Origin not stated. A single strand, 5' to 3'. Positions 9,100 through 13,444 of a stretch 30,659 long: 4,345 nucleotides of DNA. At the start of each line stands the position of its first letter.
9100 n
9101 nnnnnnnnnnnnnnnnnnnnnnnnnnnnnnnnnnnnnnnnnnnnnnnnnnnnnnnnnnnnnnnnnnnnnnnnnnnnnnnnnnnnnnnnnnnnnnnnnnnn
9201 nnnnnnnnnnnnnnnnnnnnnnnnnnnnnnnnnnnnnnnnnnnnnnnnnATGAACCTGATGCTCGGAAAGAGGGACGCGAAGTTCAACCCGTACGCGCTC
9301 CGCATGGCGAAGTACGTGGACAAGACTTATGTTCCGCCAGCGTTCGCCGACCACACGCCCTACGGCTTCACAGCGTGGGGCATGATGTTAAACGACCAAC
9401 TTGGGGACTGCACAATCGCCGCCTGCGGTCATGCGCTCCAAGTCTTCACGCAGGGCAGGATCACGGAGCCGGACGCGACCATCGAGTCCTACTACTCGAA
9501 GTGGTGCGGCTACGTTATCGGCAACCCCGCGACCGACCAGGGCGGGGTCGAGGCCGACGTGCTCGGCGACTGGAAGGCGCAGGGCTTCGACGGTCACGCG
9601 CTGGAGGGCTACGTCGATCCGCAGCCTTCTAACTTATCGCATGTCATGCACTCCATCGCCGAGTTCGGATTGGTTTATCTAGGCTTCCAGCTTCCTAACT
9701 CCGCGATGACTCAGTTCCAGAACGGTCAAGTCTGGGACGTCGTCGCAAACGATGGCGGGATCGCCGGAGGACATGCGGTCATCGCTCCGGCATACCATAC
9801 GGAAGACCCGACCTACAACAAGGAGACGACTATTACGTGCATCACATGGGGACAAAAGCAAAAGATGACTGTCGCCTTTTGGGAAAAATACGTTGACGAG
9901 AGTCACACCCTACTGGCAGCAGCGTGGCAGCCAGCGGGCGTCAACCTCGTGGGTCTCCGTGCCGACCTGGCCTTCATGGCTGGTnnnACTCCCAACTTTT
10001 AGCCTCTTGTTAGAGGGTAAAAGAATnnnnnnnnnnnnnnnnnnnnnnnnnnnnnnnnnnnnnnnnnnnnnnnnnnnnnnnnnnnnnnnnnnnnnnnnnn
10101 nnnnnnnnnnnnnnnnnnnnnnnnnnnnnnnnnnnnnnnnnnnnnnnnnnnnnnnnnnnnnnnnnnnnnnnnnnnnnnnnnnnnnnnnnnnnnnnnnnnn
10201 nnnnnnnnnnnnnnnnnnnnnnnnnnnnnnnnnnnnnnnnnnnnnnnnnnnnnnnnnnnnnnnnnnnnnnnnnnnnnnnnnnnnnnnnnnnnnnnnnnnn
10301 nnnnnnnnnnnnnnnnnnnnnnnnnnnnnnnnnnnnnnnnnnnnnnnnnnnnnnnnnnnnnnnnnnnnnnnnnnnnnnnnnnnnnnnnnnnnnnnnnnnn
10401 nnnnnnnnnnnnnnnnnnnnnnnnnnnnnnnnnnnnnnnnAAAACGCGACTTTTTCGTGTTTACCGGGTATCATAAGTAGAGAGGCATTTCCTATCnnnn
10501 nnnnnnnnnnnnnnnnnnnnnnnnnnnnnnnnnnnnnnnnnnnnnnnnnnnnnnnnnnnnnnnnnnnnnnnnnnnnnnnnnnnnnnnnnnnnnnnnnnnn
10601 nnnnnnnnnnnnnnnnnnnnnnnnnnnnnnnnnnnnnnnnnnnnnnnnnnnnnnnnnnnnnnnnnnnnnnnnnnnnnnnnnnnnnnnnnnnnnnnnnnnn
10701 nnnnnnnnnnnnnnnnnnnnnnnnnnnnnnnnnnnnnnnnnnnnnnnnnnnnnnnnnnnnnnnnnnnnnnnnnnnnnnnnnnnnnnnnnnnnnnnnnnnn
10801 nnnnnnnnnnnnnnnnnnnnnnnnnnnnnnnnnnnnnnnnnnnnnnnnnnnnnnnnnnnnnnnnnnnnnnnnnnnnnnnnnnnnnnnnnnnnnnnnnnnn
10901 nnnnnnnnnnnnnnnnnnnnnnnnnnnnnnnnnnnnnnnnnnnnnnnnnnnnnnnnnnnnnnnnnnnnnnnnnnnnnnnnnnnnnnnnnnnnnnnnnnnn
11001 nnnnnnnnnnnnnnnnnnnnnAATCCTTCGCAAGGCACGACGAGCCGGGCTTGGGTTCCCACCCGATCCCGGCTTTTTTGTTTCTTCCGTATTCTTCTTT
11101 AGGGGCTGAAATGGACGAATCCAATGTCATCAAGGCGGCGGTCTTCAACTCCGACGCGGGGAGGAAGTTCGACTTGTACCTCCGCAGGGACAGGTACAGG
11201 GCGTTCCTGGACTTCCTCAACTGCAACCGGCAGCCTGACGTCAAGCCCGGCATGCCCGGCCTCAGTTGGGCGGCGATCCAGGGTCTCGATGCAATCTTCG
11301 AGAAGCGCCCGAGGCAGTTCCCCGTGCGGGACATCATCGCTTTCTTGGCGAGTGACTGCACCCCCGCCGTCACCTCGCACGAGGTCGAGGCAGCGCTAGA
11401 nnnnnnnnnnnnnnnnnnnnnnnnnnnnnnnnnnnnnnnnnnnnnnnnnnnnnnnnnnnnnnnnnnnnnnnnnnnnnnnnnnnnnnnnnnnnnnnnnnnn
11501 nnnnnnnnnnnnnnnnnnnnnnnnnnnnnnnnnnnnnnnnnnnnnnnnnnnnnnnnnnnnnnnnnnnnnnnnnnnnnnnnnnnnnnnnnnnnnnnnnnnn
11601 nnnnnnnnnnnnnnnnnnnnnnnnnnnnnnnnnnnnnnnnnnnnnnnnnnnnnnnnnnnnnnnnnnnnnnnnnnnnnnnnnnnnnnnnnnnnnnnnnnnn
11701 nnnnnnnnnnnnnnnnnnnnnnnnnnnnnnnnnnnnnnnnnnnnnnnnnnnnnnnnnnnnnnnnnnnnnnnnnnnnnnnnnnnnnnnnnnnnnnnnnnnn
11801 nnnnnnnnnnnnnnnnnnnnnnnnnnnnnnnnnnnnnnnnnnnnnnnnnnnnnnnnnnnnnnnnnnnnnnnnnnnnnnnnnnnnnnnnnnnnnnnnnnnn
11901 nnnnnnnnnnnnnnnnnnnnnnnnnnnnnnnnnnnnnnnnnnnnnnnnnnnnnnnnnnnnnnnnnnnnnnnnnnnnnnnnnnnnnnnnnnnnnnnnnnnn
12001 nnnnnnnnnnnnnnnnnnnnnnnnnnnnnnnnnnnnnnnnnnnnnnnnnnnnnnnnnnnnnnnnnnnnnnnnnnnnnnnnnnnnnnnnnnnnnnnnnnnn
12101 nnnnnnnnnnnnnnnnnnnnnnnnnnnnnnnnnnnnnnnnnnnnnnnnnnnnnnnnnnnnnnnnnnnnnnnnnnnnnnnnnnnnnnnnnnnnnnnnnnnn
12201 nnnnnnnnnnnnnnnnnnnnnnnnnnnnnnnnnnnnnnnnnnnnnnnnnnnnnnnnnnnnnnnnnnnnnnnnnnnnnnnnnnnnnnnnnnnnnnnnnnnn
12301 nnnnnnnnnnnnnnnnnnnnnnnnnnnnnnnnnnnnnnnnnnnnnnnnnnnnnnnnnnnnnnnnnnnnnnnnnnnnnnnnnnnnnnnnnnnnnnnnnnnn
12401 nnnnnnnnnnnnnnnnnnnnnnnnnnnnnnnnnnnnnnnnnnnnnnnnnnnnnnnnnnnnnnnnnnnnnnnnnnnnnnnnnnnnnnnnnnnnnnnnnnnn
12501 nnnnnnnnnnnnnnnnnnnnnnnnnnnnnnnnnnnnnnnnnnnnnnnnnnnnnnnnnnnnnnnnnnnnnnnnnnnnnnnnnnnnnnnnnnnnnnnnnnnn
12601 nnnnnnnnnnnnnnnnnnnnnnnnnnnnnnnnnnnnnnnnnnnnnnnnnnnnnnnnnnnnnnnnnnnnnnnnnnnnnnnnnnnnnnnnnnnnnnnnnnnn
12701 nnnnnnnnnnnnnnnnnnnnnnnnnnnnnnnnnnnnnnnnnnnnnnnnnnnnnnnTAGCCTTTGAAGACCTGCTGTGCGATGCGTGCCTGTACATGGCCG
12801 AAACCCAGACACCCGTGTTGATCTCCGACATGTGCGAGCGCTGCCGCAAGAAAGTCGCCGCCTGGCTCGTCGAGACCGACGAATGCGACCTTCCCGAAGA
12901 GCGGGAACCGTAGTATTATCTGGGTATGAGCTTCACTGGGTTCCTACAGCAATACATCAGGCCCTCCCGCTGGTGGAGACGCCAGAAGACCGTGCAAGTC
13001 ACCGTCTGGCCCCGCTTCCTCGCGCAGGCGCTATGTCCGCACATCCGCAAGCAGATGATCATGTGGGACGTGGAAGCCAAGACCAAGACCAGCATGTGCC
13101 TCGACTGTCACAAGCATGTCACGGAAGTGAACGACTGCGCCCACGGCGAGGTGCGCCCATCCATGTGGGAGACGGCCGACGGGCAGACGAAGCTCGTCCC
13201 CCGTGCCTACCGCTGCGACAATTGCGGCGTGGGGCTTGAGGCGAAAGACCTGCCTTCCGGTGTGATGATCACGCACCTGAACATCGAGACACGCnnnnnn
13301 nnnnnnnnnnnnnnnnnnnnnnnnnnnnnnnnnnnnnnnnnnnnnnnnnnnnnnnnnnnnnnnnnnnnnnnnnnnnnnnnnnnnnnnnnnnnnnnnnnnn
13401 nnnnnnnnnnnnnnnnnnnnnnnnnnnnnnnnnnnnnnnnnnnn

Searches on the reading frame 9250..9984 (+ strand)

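Call 23: search_protein_families(library=pfam, proteins=[window:9250-9984:+], max_evalue=0.05)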
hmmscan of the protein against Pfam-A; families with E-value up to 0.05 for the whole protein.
window:9250-9984:+ (245 aa): 0 families

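Call 69: search_protein_families(library=phrogs, proteins=[window:9250-9984:+], max_evalue=0.001)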
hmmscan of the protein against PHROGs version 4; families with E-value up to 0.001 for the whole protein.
window:9250-9984:+ (245 aa): 1 family
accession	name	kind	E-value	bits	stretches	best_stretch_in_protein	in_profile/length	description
phrog_19005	-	unknown function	1.9e-31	110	1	40-240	39-252/260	-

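Call 70: search_protein_families(library=padloc, proteins=[window:9250-9984:+], max_evalue=0.001)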
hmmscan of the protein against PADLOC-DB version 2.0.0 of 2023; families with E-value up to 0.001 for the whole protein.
window:9250-9984:+ (245 aa): 0 families

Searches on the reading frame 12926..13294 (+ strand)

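Call 5: search_protein_families(library=pfam, proteins=[window:12926-13294:+], max_evalue=0.01)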
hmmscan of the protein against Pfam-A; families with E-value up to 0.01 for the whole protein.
window:12926-13294:+ (123 aa): 1 family
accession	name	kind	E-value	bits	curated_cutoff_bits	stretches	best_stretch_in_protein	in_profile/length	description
PF03892.19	NapB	-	0.0048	17.4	25.1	1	50-102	59-112/127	Nitrate reductase cytochrome c-type subunit (NapB)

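Call 24: search_protein_families(library=ncbifam, proteins=[window:12926-13294:+], max_evalue=0.01)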
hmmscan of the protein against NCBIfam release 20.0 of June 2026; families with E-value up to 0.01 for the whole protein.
window:12926-13294:+ (123 aa): 1 family
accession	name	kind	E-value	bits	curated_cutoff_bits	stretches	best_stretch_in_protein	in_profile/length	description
TIGR02443.1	TIGR02443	equivalog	0.0091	15.8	49.45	0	30-67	5-43/59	YheV family putative zinc ribbon protein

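Call 69: search_protein_families(library=phrogs, proteins=[window:12926-13294:+], max_evalue=0.001)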
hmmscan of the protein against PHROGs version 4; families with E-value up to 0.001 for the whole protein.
window:12926-13294:+ (123 aa): 0 families

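Call 70: search_protein_families(library=padloc, proteins=[window:12926-13294:+], max_evalue=0.001)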
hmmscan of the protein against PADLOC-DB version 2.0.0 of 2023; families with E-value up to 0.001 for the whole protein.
window:12926-13294:+ (123 aa): 0 families
